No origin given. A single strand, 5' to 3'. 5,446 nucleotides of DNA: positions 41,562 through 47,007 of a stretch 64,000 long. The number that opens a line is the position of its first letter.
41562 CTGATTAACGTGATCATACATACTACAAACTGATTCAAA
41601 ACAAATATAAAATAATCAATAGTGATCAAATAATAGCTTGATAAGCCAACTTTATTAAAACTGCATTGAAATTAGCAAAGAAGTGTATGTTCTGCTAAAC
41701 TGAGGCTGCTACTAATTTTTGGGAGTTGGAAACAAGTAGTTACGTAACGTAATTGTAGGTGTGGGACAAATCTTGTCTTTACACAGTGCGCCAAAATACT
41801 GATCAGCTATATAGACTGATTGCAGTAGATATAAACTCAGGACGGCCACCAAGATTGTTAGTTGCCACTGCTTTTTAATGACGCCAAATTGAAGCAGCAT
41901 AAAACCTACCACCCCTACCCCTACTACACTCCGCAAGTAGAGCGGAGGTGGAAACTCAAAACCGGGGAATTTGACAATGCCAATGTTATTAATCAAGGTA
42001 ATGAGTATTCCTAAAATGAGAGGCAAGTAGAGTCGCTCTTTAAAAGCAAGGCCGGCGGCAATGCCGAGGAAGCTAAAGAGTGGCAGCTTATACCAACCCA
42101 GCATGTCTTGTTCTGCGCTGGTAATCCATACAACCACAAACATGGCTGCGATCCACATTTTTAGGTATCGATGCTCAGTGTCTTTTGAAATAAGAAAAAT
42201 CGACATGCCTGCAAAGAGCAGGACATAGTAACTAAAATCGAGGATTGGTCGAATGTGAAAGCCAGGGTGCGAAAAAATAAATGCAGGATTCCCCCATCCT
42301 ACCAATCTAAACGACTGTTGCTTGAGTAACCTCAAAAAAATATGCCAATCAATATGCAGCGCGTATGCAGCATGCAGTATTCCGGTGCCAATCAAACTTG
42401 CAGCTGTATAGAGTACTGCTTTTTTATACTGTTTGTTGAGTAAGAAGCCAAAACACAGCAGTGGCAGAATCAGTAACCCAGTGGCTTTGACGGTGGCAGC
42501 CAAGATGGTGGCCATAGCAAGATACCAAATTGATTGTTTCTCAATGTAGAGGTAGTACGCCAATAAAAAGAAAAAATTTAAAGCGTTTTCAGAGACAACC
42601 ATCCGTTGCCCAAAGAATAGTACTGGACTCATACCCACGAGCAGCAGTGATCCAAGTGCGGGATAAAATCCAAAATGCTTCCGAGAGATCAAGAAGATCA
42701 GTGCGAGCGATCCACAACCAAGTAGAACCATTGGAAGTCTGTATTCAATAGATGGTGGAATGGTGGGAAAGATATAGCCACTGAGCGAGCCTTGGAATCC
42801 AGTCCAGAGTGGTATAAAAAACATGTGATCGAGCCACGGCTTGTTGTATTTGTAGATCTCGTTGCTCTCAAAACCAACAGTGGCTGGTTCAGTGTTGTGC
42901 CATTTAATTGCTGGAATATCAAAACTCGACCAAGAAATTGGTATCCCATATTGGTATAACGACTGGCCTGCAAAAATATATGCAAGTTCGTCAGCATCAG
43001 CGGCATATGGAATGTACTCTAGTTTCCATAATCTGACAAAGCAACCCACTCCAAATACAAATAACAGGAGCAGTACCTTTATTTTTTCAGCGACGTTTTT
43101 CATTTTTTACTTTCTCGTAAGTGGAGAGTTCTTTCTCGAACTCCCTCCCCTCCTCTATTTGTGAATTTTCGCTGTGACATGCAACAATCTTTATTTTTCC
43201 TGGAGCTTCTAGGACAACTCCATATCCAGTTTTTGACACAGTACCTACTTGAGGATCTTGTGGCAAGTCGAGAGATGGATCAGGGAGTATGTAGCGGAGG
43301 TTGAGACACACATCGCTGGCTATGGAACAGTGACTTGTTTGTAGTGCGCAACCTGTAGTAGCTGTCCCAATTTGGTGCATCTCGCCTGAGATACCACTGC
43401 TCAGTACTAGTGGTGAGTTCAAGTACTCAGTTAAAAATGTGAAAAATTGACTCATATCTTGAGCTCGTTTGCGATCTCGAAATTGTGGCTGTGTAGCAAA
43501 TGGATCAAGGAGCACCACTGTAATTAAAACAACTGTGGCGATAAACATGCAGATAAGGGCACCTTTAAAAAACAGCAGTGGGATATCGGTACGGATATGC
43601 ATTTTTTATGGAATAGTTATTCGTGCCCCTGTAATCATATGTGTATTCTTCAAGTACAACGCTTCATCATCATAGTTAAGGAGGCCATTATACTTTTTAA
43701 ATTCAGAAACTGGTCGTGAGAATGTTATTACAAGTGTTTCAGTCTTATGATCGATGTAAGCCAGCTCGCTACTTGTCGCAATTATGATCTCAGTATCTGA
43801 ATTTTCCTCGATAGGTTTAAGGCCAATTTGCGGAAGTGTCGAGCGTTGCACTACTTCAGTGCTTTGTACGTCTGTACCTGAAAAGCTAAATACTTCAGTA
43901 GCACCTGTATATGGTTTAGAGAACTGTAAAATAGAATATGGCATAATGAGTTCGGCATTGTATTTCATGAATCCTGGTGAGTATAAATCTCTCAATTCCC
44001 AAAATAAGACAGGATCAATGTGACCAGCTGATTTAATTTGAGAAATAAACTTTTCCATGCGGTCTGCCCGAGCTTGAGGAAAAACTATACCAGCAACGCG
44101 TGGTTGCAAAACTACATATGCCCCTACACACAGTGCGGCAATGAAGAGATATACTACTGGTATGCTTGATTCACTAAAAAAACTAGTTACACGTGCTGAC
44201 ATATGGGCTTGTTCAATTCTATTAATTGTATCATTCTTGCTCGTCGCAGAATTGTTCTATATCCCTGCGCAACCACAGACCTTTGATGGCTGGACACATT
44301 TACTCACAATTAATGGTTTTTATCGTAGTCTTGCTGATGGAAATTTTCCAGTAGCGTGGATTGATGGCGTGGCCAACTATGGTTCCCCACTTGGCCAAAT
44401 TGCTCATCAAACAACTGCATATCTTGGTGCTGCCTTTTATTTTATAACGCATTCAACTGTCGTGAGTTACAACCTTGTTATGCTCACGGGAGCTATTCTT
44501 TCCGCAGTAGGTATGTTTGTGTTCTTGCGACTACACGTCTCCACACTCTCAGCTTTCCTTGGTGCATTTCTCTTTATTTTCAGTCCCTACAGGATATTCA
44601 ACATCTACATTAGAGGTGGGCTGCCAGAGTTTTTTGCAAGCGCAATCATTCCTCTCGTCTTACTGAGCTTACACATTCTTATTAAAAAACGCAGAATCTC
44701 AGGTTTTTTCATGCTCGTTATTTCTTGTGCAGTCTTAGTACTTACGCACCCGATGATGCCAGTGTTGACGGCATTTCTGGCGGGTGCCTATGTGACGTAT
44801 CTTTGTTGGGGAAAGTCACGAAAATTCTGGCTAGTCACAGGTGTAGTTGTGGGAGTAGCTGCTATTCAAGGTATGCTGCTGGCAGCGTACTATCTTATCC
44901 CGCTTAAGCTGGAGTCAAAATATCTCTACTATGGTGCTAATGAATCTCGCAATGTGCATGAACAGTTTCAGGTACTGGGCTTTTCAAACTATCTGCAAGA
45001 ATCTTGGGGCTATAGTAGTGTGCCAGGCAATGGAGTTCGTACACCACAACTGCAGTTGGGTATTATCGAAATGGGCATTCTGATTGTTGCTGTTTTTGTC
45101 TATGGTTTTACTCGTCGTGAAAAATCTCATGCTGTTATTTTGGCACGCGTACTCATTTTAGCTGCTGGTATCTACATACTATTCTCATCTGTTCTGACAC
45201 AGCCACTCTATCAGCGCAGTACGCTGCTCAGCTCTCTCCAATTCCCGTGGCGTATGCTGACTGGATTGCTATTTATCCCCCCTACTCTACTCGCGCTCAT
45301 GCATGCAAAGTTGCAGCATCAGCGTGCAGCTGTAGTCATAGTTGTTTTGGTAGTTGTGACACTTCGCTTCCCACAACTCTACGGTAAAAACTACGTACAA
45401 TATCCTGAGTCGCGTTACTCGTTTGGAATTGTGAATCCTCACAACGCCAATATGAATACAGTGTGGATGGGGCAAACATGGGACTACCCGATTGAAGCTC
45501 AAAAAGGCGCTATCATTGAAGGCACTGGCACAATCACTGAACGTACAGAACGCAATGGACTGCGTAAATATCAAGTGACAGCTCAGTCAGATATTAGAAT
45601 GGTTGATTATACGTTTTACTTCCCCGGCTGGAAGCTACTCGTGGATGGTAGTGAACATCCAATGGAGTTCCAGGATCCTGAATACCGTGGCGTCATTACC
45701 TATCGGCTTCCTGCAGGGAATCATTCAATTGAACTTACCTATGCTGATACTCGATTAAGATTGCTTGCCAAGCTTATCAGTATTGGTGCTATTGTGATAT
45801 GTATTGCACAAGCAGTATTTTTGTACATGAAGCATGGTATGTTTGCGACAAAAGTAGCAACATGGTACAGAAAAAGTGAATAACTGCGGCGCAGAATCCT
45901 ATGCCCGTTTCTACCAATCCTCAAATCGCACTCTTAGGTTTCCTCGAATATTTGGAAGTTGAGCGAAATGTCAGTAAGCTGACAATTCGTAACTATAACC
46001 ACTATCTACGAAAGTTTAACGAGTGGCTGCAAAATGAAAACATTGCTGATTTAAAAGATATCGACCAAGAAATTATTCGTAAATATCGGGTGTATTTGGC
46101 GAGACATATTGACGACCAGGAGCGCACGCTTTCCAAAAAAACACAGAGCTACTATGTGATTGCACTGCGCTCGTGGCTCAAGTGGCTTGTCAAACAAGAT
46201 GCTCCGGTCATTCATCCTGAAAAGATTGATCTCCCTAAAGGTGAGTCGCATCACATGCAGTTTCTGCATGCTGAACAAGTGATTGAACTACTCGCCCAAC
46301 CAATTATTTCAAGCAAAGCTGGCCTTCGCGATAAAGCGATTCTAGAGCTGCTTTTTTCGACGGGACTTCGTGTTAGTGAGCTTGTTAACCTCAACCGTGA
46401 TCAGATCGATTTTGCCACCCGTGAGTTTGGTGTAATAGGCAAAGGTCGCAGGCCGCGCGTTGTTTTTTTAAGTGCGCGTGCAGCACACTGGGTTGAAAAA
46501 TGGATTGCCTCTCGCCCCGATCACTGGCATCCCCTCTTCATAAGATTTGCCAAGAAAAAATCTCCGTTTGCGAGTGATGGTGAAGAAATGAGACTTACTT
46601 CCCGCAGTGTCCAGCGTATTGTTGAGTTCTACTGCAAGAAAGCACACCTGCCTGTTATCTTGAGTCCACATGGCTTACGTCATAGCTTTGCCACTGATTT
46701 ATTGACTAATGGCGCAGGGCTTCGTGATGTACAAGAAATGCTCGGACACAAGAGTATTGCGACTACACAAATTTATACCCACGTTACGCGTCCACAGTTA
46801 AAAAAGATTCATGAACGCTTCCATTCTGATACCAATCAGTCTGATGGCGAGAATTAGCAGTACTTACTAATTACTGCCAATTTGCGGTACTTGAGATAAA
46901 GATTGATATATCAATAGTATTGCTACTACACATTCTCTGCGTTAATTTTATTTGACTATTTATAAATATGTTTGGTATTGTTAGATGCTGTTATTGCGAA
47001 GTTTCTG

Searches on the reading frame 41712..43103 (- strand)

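Call 96: search_protein_families(library=pfam, proteins=[window:41712-43103:-], max_evalue=0.001)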
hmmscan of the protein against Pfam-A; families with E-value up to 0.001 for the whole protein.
window:41712-43103:- (463 aa): 1 family
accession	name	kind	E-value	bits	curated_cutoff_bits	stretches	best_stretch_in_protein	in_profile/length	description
PF13231.12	PMT_2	-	0.00023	21.8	26.1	1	120-238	23-149/160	Dolichyl-phosphate-mannose-protein mannosyltransferase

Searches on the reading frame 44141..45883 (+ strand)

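Call 96: search_protein_families(library=pfam, proteins=[window:44141-45883:+], max_evalue=0.001)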
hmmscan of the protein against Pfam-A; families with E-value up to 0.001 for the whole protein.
window:44141-45883:+ (580 aa): 1 family
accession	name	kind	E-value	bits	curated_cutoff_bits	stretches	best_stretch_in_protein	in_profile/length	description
PF10131.15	PTPS_related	-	3.7e-09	36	26.4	1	94-422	10-313/621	6-pyruvoyl-tetrahydropterin synthase related domain; membrane protein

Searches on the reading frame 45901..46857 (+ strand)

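Call 96: search_protein_families(library=pfam, proteins=[window:45901-46857:+], max_evalue=0.001)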
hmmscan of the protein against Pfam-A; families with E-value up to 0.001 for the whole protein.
window:45901-46857:+ (318 aa): 5 families
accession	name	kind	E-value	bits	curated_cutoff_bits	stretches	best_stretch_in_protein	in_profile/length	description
PF00589.27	Phage_integrase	-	5.1e-40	137.5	27.1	1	121-296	2-169/172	Phage integrase family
PF02899.23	Phage_int_SAM_1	-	1.9e-13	50.9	22.3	1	13-99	3-82/83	Phage integrase, N-terminal SAM-like domain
PF13102.12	Phage_int_SAM_5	-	2.3e-09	37.9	22.3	1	20-100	13-86/98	Phage integrase SAM-like domain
PF13495.12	Phage_int_SAM_4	-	3.9e-06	27.6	27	1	13-100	4-82/85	Phage integrase, N-terminal SAM-like domain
PF18644.7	Phage_int_SAM_6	-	8.8e-05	23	27.5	1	22-99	61-131/132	Phage integrase SAM-like domain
